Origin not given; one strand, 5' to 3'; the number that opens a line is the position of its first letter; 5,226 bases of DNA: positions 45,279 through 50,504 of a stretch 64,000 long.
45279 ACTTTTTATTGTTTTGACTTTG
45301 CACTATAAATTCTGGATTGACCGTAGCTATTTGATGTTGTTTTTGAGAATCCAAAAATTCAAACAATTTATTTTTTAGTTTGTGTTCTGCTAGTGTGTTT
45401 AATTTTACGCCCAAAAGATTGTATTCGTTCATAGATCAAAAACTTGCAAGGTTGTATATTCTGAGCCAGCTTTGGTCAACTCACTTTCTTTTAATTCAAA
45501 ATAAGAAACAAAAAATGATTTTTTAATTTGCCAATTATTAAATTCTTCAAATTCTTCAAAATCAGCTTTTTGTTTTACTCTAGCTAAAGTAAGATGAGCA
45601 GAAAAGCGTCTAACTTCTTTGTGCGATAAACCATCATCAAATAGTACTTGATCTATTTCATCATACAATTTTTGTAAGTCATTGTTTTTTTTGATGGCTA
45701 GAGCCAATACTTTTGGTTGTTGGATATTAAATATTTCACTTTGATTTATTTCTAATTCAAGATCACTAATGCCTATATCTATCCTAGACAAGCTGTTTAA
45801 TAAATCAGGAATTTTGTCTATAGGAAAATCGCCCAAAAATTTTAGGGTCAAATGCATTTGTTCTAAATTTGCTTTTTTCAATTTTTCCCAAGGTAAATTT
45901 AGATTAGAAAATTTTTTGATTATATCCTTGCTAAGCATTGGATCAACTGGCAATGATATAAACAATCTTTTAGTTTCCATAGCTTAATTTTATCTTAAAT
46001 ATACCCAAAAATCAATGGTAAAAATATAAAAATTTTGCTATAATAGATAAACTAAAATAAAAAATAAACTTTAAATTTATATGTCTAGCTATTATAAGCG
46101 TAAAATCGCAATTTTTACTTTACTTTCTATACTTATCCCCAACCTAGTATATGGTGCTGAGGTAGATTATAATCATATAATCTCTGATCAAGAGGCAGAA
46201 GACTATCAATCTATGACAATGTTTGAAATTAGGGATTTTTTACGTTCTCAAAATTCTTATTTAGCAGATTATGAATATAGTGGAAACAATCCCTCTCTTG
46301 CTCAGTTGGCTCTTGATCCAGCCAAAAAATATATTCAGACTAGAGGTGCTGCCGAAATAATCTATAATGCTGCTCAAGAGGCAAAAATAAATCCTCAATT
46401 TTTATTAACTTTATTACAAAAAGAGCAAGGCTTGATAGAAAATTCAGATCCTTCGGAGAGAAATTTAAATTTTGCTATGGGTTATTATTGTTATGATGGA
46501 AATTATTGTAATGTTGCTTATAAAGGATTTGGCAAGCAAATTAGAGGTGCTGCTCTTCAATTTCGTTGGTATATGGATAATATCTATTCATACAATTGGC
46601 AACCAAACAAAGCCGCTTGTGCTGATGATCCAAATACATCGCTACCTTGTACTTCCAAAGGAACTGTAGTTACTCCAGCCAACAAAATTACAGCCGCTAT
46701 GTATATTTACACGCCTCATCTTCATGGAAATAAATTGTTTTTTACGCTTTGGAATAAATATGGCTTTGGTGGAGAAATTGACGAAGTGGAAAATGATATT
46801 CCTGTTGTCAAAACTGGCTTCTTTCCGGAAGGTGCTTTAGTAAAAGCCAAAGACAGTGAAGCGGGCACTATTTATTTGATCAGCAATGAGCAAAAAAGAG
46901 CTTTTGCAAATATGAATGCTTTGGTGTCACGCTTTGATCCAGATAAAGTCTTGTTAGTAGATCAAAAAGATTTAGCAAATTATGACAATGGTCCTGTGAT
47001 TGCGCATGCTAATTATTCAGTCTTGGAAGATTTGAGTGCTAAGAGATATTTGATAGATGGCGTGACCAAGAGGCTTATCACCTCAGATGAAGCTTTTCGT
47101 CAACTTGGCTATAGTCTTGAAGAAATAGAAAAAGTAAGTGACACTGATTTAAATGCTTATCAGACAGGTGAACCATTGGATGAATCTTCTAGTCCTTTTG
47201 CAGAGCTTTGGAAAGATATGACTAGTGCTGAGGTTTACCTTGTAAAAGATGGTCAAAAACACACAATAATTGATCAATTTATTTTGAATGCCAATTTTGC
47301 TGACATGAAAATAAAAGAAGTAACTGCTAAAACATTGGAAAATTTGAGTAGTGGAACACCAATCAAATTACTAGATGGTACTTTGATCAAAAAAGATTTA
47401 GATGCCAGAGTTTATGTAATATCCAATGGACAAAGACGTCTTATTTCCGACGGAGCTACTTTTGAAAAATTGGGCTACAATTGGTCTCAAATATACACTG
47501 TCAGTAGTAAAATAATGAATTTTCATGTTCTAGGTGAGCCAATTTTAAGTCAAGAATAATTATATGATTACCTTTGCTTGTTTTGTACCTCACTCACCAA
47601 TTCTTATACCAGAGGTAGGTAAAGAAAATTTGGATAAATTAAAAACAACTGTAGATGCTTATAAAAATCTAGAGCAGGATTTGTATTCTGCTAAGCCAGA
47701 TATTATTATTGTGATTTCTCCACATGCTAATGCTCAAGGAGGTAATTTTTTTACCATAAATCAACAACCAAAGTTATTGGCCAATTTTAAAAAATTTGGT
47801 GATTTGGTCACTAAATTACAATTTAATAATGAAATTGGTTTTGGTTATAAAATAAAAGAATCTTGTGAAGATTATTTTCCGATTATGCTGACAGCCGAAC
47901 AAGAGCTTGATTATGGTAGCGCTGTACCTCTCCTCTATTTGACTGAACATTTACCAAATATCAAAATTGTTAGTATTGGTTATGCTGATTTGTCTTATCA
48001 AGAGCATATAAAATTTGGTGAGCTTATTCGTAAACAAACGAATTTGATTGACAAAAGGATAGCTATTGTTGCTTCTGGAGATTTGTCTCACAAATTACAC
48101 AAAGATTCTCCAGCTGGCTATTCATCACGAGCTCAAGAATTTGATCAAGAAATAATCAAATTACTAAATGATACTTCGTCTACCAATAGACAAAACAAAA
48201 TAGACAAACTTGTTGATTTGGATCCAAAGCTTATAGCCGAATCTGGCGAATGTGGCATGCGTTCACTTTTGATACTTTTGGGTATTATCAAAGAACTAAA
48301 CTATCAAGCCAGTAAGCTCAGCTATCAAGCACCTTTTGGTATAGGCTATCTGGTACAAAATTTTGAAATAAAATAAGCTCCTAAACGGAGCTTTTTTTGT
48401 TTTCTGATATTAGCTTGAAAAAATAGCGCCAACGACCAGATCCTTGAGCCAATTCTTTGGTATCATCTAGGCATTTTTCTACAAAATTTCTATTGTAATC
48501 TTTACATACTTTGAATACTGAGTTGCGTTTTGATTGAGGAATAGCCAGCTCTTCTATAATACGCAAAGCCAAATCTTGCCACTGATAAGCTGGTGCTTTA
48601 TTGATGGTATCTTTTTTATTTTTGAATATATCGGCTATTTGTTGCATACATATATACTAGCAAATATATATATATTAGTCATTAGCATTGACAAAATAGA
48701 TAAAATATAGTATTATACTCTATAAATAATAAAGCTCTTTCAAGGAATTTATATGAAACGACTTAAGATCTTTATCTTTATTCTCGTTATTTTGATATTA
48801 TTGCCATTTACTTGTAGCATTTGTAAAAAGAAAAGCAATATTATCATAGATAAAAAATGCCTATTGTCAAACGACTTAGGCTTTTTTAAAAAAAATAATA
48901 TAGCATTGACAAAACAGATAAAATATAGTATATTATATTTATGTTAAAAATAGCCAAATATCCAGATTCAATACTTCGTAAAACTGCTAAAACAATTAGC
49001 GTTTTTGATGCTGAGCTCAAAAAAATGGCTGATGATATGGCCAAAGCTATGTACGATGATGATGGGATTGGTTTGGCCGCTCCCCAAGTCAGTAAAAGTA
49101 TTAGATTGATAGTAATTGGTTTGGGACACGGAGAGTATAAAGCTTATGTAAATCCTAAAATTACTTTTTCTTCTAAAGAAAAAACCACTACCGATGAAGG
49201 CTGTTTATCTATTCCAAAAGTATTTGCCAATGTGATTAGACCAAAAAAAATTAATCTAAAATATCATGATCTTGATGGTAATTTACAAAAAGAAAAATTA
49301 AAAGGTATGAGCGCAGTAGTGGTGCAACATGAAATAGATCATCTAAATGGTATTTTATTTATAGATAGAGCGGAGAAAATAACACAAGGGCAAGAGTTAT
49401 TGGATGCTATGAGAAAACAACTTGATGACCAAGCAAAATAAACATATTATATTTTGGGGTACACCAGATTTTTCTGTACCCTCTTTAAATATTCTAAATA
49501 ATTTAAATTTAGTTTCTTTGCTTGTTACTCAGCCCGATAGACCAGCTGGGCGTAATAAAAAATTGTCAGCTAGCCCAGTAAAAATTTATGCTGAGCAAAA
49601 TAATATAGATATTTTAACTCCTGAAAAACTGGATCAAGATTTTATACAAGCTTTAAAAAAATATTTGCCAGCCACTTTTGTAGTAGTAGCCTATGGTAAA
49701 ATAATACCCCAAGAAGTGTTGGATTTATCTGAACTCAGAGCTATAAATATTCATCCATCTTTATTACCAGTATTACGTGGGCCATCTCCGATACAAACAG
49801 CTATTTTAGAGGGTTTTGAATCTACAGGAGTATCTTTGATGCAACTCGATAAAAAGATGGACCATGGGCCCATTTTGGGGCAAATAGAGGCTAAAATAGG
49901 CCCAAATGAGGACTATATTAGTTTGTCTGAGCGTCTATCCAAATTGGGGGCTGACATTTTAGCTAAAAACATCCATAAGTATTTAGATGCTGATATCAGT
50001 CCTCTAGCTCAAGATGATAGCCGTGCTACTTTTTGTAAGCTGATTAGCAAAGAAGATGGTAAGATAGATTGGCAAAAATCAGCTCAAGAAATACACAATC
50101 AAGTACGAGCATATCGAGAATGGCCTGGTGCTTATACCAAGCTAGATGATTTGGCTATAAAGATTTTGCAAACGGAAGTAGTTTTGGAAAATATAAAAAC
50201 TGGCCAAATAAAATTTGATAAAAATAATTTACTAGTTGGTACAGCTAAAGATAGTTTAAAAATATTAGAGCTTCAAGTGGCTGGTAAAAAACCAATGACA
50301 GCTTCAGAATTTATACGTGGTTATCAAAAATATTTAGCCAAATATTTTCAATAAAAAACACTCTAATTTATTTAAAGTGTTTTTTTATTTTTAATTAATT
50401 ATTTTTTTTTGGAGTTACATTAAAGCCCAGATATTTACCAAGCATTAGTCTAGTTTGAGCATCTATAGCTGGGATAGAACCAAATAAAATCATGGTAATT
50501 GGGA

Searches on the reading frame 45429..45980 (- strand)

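Call 21: search_protein_families(library=pfam, proteins=[window:45429-45980:-], max_evalue=0.001)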
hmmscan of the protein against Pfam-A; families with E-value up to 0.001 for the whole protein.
window:45429-45980:- (183 aa): 3 families
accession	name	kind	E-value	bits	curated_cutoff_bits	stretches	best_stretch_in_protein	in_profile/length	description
PF02834.22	LigT_PEase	-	4.8e-14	52.7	23.3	1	20-85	11-78/87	LigT like Phosphoesterase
PF13563.12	2_5_RNA_ligase2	-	4.1e-08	33.8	27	1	35-145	19-126/152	2'-5' RNA ligase superfamily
PF05213.18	Corona_NS2A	-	3.1e-05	23.9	23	1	85-173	80-169/267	Coronavirus NS2A protein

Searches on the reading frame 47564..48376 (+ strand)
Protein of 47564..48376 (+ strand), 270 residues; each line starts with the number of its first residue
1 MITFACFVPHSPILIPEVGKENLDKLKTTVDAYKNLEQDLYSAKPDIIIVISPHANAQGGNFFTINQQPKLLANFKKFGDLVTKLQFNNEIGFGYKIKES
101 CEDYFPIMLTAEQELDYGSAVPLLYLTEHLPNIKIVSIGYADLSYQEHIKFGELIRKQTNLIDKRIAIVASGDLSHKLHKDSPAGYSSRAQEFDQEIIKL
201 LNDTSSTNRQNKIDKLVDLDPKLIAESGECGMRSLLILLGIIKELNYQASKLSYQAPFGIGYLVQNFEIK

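Call 21: search_protein_families(library=pfam, proteins=[window:47564-48376:+], max_evalue=0.001)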
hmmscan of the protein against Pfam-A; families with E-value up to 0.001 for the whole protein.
window:47564-48376:+ (270 aa): 2 families
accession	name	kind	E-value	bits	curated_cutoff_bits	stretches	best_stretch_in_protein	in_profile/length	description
PF02900.23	LigB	-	8.4e-41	140.2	26.3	1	5-264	2-268/269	Catalytic LigB subunit of aromatic ring-opening dioxygenase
PF01875.22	Memo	-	7e-06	25.9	27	1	120-254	125-249/269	Memo-like protein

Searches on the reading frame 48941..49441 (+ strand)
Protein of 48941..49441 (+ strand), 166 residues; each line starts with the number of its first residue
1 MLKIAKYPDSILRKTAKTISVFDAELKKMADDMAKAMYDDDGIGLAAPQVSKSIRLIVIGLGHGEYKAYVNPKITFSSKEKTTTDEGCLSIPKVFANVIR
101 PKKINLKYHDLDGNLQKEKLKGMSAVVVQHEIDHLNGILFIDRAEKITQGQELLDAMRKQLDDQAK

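Call 21: search_protein_families(library=pfam, proteins=[window:48941-49441:+], max_evalue=0.001)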
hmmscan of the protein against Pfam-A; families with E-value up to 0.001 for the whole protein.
window:48941-49441:+ (166 aa): 1 family
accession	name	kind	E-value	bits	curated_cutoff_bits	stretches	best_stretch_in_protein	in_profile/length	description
PF01327.26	Pep_deformylase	-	1.2e-50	171.5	22.8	1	1-148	1-154/156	Polypeptide deformylase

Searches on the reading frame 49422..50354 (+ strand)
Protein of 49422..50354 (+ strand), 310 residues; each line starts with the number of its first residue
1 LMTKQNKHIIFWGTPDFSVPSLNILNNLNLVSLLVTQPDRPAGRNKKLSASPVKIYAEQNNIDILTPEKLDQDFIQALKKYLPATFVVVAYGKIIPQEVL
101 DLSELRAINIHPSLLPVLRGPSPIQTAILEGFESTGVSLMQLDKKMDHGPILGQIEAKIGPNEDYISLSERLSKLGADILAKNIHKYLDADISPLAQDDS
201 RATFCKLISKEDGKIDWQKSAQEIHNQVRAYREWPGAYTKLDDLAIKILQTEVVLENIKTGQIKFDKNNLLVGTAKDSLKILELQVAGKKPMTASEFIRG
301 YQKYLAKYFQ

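Call 21: search_protein_families(library=pfam, proteins=[window:49422-50354:+], max_evalue=0.001)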
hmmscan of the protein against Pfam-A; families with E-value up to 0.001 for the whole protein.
window:49422-50354:+ (310 aa): 2 families
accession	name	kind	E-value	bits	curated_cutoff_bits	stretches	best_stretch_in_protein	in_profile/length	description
PF00551.24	Formyl_trans_N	-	6.8e-35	120.9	26.1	1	26-182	22-179/181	Formyl transferase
PF02911.23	Formyl_trans_C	-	3.4e-27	95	21.1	1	208-301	2-99/100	Formyl transferase, C-terminal domain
